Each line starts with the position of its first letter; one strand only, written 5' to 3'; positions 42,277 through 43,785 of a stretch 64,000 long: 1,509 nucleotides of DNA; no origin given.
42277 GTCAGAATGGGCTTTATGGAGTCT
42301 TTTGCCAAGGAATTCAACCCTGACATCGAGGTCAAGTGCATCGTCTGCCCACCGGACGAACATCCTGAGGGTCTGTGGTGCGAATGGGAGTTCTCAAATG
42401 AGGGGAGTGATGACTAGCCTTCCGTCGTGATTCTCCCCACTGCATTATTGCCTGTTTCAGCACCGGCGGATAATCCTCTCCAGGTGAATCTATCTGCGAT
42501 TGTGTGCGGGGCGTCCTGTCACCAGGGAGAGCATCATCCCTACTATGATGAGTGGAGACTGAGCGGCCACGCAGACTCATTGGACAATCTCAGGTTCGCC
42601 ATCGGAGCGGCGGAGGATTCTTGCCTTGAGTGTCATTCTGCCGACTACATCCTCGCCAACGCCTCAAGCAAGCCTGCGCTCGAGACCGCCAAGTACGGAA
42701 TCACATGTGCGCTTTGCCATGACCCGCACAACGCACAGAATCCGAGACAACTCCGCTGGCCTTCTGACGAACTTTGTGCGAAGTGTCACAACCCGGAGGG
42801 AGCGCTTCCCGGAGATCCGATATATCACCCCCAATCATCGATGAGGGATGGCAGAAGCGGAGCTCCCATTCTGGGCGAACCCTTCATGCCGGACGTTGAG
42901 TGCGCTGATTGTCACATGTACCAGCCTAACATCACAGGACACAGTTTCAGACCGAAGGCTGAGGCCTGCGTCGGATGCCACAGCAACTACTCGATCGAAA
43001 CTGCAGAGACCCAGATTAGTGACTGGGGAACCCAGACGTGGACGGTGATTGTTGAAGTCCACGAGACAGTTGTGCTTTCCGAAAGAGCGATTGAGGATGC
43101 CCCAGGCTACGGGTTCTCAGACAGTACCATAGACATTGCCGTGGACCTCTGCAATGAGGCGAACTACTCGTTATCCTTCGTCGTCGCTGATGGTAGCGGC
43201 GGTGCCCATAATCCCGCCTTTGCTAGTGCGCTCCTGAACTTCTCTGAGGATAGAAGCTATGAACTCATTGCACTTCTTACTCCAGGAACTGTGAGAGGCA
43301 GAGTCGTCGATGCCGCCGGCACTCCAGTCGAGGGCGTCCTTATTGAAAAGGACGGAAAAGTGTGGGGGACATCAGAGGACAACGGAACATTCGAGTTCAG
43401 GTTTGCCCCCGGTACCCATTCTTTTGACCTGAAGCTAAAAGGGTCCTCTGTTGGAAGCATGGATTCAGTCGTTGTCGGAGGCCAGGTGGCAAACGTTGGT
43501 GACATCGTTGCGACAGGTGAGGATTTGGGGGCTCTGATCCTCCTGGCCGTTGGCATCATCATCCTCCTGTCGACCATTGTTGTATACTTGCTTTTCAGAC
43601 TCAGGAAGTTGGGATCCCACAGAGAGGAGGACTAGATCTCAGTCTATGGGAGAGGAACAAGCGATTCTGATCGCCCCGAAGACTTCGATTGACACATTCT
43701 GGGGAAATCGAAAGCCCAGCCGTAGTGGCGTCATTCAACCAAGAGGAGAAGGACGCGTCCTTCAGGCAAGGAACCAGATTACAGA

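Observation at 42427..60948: Compact cytochrome-c electron-transport block without any terminal oxidase or reductase catalytic subunit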

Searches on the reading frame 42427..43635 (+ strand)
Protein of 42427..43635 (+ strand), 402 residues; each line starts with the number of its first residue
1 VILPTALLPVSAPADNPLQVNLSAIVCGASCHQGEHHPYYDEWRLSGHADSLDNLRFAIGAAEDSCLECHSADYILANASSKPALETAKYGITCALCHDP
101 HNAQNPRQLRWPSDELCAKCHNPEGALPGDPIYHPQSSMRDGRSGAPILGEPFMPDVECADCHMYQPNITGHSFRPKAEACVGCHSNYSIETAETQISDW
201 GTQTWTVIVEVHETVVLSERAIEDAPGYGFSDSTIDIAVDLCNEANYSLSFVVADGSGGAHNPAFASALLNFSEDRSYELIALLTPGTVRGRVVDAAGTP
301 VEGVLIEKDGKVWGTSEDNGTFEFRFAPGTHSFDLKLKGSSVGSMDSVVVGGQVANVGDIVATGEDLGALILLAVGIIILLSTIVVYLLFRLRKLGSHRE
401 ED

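Call 5: search_protein_families(library=pfam, proteins=[window:42427-43635:+], max_evalue=0.01)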
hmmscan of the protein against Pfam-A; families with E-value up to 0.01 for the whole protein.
window:42427-43635:+ (402 aa): 6 families
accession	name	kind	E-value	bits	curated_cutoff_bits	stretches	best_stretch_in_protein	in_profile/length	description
PF02335.20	Cytochrom_C552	-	1.5e-11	44.4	24.1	1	156-277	244-373/438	Cytochrome c552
PF09699.15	Paired_CXXCH_1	-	4.9e-08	33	20.6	1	93-124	8-39/41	Doubled CXXCH motif (Paired_CXXCH_1)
PF14537.11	Cytochrom_c3_2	-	9.5e-08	32.8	25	2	156-194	6-42/79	Cytochrome c3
PF22113.1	Mtrc-MtrF_II-IV_dom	-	8e-07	29.2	30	1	158-198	8-46/176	Outer membrane cytochrome MtrC/MtrF-like, domains II/IV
PF13620.12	CarboxypepD_reg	-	1.5e-05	25.7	32.3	1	288-357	1-77/82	Carboxypeptidase regulatory-like domain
PF14522.11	Cytochrome_C7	-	2e-05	24.8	24.8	1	62-122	12-67/67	Cytochrome c7 and related cytochrome c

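Call 7: search_solved_structures(query=window:42427-43635:+, max_evalue=1, show_alignments=2)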
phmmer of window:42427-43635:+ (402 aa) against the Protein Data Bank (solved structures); distinct sequences matched with E-value up to 1: 21.
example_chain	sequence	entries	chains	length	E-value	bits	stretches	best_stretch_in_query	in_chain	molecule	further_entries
6i5b_A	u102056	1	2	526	1.5e-29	106.3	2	33-275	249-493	Uncharacterized protein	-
6qvm_A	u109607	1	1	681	1e-11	47.5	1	26-168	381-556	Multiheme cytochrome cf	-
2zo5_A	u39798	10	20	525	9.5e-07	31.2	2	157-286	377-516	Eight-heme nitrite reductase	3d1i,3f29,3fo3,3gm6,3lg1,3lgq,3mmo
4q0t_A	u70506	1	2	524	1e-06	31.1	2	157-286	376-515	Eight-heme nitrite reductase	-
2ot4_A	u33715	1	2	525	1.1e-06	31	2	157-286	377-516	Eight-heme nitrite reductase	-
3uu9_A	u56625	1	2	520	1.3e-06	30.8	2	157-285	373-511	Eight-heme nitrite reductase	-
3rkh_A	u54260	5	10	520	1.3e-06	30.7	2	157-285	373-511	Eight-heme nitrite reductase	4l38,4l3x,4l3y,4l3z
4q4u_A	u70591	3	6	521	1.3e-06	30.7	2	157-286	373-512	Eight-heme nitrite reductase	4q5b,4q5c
3owm_A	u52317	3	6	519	1.4e-06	30.6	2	157-285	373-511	Eight-heme nitrite reductase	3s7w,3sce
6r2q_A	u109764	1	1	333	2.1e-05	26.7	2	88-127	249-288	Cystathionine beta-synthase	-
2j7a_A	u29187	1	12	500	3.4e-05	26.1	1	156-298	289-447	CYTOCHROME C NITRITE REDUCTASE NRFA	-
2vr0_A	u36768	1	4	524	3.9e-05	25.9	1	156-298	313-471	CYTOCHROME C NITRITE REDUCTASE, CATALYTIC SUBUNIT NFRA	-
28pb_A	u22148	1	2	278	0.0001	24.4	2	64-123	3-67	Cytochrome c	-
1oah_A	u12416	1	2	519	0.0042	19.2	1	155-293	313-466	CYTOCHROME C NITRITE REDUCTASE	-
3ov0_A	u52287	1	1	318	0.012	17.6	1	27-121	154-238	Cytochrome c family protein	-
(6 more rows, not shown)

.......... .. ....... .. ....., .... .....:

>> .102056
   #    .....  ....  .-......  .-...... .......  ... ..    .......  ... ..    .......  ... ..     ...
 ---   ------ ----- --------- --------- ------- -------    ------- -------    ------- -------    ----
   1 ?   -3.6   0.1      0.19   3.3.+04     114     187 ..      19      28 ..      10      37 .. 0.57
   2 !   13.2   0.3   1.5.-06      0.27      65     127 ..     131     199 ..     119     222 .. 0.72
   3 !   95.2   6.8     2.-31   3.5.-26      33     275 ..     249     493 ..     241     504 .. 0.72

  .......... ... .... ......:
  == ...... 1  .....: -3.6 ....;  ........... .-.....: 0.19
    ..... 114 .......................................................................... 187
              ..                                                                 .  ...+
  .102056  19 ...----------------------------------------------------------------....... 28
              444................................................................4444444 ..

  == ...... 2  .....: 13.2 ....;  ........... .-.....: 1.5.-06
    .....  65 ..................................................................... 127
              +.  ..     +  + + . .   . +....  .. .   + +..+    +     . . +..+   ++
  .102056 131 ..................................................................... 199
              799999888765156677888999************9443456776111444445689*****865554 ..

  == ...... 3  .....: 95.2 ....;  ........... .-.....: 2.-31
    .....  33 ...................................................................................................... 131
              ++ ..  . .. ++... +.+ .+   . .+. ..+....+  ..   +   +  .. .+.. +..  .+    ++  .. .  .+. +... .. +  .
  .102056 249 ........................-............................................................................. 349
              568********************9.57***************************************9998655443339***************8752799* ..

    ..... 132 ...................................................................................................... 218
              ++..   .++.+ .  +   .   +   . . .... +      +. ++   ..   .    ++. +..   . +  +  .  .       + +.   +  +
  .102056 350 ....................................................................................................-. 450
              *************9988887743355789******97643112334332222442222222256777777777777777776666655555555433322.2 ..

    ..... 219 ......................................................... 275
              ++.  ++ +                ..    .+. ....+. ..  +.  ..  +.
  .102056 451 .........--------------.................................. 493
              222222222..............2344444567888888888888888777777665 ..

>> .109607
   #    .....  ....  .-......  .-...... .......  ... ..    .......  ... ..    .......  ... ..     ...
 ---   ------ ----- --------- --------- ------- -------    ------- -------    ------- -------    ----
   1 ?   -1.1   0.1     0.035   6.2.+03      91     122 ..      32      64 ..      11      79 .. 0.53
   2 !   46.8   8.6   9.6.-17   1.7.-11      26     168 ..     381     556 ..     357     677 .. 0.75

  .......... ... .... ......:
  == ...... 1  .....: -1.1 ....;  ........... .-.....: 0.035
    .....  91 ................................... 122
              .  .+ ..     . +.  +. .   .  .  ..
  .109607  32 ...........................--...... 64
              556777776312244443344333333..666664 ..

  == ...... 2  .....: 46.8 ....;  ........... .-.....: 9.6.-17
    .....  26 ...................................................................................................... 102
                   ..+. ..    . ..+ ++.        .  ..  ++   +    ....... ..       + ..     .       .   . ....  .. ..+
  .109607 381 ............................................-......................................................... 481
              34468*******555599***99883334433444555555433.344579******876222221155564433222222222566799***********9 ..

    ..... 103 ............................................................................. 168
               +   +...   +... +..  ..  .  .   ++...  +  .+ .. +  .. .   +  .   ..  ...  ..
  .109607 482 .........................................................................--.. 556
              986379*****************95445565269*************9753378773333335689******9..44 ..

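Call 9: find_homologous_proteins(query=window:42427-43635:+, max_evalue=0.00001)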
Query window:42427-43635:+ (402 aa): 69 proteins with E <= 0.00001 among 8000 candidates.
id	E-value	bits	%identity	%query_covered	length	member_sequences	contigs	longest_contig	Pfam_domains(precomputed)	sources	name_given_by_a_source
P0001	1.4e-262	889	100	95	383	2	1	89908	PF09699.16,PF14537.12,PF13620.13,PF02335.21,PF14522.12,PF22113.2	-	-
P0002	1.1e-181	622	68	95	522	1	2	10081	PF09699.16,PF14537.12,PF13435.12,PF13620.13,PF02335.21,PF14522.12,PF22113.2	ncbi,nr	ncbi:MAG: ammonia-forming cytochrome c nitrite reductase subunit c552 [Candidatus Thermoplasmatota a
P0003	2.0e-181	621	69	97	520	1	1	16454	PF09699.16,PF14537.12,PF13435.12,PF02335.21,PF14522.12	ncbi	ncbi:MAG: ammonia-forming cytochrome c nitrite reductase subunit c552 [Thermoplasmata archaeon]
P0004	3.6e-180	617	69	98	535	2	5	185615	PF09699.16,PF14537.12,PF13435.12,PF13620.13,PF02335.21,PF14522.12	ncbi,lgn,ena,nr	ncbi:MAG: ammonia-forming cytochrome c nitrite reductase subunit c552 [Thermoplasmata archaeon]|nr:a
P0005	1.0e-176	606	69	95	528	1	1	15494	PF09699.16,PF14537.12,PF13435.12,PF13620.13,PF02335.21,PF14522.12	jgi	jgi:predicted CXXCH cytochrome family protein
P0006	2.6e-174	598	67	96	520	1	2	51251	PF09699.16,PF14537.12,PF13435.12,PF13620.13,PF02335.21,PF14522.12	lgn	-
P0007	4.9e-173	594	65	95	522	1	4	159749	PF09699.16,PF14537.12,PF13435.12,PF13620.13,PF02335.21,PF14522.12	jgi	jgi:predicted CXXCH cytochrome family protein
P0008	1.0e-170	586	65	97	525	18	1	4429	PF09699.16,PF14537.12,PF13435.12,PF13620.13,PF02335.21,PF14522.12,PF22113.2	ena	-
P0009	2.2e-164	565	62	96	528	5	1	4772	PF09699.16,PF14537.12,PF13435.12,PF13620.13,PF02335.21,PF14522.12,PF22113.2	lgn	-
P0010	1.6e-161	556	60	98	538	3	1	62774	PF09699.16,PF14537.12,PF13435.12,PF13620.13,PF02335.21,PF14522.12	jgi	jgi:predicted CXXCH cytochrome family protein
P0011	5.2e-159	548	59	98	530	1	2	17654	PF09699.16,PF14537.12,PF13435.12,PF13620.13,PF02335.21,PF14522.12,PF22113.2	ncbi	ncbi:MAG: ammonia-forming cytochrome c nitrite reductase subunit c552 [Thermoplasmata archaeon]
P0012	3.0e-155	535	60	95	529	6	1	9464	PF09699.16,PF14537.12,PF13435.12,PF13620.13,PF02335.21,PF14522.12,PF22113.2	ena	-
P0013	2.7e-154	532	60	95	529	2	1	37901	PF09699.16,PF14537.12,PF13435.12,PF13620.13,PF02335.21,PF14522.12,PF22113.2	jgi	jgi:predicted CXXCH cytochrome family protein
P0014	1.4e-153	530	57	96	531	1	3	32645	PF09699.16,PF14537.12,PF13435.12,PF13620.13,PF02335.21,PF14522.12,PF22113.2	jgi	jgi:predicted CXXCH cytochrome family protein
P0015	2.5e-152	526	57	97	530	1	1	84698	PF09699.16,PF14537.12,PF13435.12,PF13620.13,PF02335.21,PF14522.12,PF22113.2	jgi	jgi:predicted CXXCH cytochrome family protein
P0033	2.4e-77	279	39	95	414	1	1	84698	PF09699.16,PF14537.12,PF13715.13,PF13435.12,PF13620.13,PF02335.21,PF14522.12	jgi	jgi:predicted CXXCH cytochrome family protein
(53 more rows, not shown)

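Call 13: find_encoding_contigs(protein=P0004, flank=10000, max_places=3)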
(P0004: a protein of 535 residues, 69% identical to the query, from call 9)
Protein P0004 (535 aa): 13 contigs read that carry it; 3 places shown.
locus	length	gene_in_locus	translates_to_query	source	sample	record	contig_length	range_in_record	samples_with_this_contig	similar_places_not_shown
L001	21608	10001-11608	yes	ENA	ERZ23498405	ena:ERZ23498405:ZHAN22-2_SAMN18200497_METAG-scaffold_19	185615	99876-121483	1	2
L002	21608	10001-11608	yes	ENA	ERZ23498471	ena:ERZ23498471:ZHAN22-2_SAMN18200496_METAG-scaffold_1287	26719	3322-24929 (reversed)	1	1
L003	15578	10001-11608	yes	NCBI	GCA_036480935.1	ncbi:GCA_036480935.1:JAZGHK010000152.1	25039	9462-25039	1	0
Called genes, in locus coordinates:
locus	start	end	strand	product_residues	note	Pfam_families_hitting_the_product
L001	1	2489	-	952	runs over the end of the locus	PF00496:SBP_bac_5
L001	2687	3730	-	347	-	PF01798:Nop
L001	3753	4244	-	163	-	PF22747:Zn_ribbon_DUF2089 (faint)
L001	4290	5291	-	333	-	PF01008:IF-2B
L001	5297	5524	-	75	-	PF10473:CENP-F_leu_zip (weak)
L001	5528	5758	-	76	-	-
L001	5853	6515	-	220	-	PF00857:Isochorismatase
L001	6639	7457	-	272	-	PF05552:MS_channel_1st_1 (weak), PF00924:MS_channel_2nd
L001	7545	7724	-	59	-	PF12797:Fer4_2 (faint), PF12837:Fer4_6 (faint), PF13237:Fer4_10 (weak), PF25160:LdpA_Fe-S-bd (faint), PF14697:Fer4_21, PF12838:Fer4_7, PF13187:Fer4_9 (weak), PF00037:Fer4 (weak), +1 more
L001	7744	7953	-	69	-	-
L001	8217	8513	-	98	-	-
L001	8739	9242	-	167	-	-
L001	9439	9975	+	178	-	PF19620:DUF6125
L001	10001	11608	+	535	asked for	PF14522:Cytochrome_C7 (faint), PF14537:Cytochrom_c3_2 (faint), PF13435:Cytochrome_C554, PF09699:Paired_CXXCH_1, PF02335:Cytochrom_C552, PF13620:CarboxypepD_reg (weak)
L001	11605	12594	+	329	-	-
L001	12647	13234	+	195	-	-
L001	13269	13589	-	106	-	PF01381:HTH_3 (weak)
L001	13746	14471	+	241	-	PF13476:AAA_23 (weak), PF00005:ABC_tran, PF13166:AAA_13 (faint), PF13304:AAA_21 (weak)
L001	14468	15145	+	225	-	PF01061:ABC2_membrane, PF03379:CcmB, PF12698:ABC2_membrane_3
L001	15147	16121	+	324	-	PF01578:Cytochrom_C_asm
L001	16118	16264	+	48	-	-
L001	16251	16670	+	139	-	PF03100:CcmE (weak)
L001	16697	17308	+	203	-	PF00578:AhpC-TSA, PF02630:SCO1-SenC, PF08534:Redoxin, PF13098:Thioredoxin_2 (weak), PF13905:Thioredoxin_8 (weak)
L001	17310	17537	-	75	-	-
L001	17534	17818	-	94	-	-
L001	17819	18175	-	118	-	-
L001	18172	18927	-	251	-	PF01292:Ni_hydr_CYTB (weak), PF00033:Cytochrome_B, PF13631:Cytochrom_B_N_2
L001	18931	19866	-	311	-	PF14522:Cytochrome_C7 (faint), PF14537:Cytochrom_c3_2 (faint), PF22113:Mtrc-MtrF_II-IV_dom (faint)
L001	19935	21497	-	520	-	-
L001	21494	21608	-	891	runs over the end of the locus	PF01578:Cytochrom_C_asm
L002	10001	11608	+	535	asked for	PF14522:Cytochrome_C7 (faint), PF14537:Cytochrom_c3_2 (faint), PF13435:Cytochrome_C554, PF09699:Paired_CXXCH_1, PF02335:Cytochrom_C552, PF13620:CarboxypepD_reg (weak)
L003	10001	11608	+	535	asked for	PF14522:Cytochrome_C7 (faint), PF14537:Cytochrom_c3_2 (faint), PF13435:Cytochrome_C554, PF09699:Paired_CXXCH_1, PF02335:Cytochrom_C552, PF13620:CarboxypepD_reg (weak)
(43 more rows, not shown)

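Call 16: search_protein_families(library=ncbifam, proteins=[window:42427-43635:+], max_evalue=0.001)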
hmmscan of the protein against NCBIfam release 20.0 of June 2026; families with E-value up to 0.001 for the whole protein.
window:42427-43635:+ (402 aa): 6 families
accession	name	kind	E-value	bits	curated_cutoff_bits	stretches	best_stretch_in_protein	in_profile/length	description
TIGR03508.1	decahem_SO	subfamily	2e-09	37.3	192.2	1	62-122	116-175/258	DmsE family decaheme c-type cytochrome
NF041198.1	UshA_like_PCGU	equivalog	1.5e-08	33.7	275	1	29-124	409-511/519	UshA-like (seleno)protein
NF041028.1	decahem_GSU2203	exception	3.3e-08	33.1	325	1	61-135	99-169/317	GSU2203 family decaheme c-type cytochrome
TIGR01905.1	paired_CXXCH_1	subfamily_domain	1e-07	31.7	25.2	1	93-122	8-37/41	doubled CXXCH domain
TIGR03507.1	decahem_SO1788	subfamily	0.00012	20.6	209.3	0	31-126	210-307/672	OmcA/MtrC family decaheme c-type cytochrome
NF045722.1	c3_cytochr_TmcA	equivalog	0.00013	21.9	114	0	64-125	58-114/125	acidic tetraheme cytochrome c3 TmcA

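Call 23: find_encoding_contigs(protein=P0033, flank=10000, max_places=2)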
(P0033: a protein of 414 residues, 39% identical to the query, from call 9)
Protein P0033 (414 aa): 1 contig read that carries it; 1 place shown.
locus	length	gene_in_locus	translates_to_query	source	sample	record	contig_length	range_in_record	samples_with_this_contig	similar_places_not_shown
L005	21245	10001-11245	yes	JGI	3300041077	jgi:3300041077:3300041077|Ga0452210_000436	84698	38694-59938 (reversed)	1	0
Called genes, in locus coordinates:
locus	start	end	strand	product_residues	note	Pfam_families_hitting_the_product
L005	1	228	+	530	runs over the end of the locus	PF14522:Cytochrome_C7 (faint), PF14537:Cytochrom_c3_2 (faint), PF22113:Mtrc-MtrF_II-IV_dom (faint), PF13435:Cytochrome_C554, PF09699:Paired_CXXCH_1, PF02335:Cytochrom_C552, PF13620:CarboxypepD_reg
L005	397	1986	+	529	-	PF14522:Cytochrome_C7 (faint), PF14537:Cytochrom_c3_2 (faint), PF13435:Cytochrome_C554, PF22113:Mtrc-MtrF_II-IV_dom, PF09699:Paired_CXXCH_1, PF02335:Cytochrom_C552, PF13620:CarboxypepD_reg (weak)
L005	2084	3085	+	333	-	-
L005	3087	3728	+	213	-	-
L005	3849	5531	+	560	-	PF14522:Cytochrome_C7 (faint), PF22113:Mtrc-MtrF_II-IV_dom (faint), PF13435:Cytochrome_C554, PF14537:Cytochrom_c3_2 (faint), PF09699:Paired_CXXCH_1, PF02335:Cytochrom_C552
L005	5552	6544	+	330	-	PF07705:CARDB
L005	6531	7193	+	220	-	-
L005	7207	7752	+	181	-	PF00355:Rieske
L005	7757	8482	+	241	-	PF00033:Cytochrome_B, PF13631:Cytochrom_B_N_2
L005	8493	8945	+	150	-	PF00032:Cytochrom_B_C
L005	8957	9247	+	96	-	-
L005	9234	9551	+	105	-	-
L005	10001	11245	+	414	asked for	PF14522:Cytochrome_C7 (faint), PF14537:Cytochrom_c3_2 (faint), PF13435:Cytochrome_C554 (faint), PF09699:Paired_CXXCH_1, PF02335:Cytochrom_C552, PF13620:CarboxypepD_reg, PF13715:CarbopepD_reg_2 (weak)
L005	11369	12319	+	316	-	-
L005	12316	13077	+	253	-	PF12797:Fer4_2 (weak), PF12838:Fer4_7 (weak), PF13187:Fer4_9 (weak), PF13247:Fer4_11, PF00037:Fer4 (weak), PF12797:Fer4_2 (weak), PF12837:Fer4_6 (weak), PF13187:Fer4_9, +5 more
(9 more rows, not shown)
